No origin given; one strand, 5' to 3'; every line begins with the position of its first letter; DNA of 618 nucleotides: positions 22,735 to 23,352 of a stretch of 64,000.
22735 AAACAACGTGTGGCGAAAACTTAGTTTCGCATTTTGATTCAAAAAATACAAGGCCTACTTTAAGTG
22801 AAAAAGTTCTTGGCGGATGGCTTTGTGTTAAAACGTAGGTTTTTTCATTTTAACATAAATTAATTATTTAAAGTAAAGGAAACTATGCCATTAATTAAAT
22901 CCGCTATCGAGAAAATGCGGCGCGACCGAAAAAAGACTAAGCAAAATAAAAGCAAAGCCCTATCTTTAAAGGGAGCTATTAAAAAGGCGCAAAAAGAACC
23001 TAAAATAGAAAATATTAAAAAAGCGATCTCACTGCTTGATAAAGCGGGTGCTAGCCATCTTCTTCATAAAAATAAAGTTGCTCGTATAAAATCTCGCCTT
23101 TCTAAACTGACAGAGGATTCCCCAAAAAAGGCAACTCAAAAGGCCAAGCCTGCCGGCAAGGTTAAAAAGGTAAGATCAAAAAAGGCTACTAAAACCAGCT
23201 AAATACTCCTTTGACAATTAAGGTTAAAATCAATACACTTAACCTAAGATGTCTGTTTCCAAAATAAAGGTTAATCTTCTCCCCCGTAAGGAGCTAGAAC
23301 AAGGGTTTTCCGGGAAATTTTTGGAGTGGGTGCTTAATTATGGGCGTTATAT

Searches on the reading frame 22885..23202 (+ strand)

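Call 67: search_protein_families(library=pfam, proteins=[window:22885-23202:+], max_evalue=0.0001)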
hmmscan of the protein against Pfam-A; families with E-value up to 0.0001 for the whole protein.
window:22885-23202:+ (105 aa): 1 family
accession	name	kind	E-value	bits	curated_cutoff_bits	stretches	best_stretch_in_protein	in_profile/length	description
PF01649.23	Ribosomal_S20p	-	3.8e-10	40.7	29.5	1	4-75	3-81/83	Ribosomal protein S20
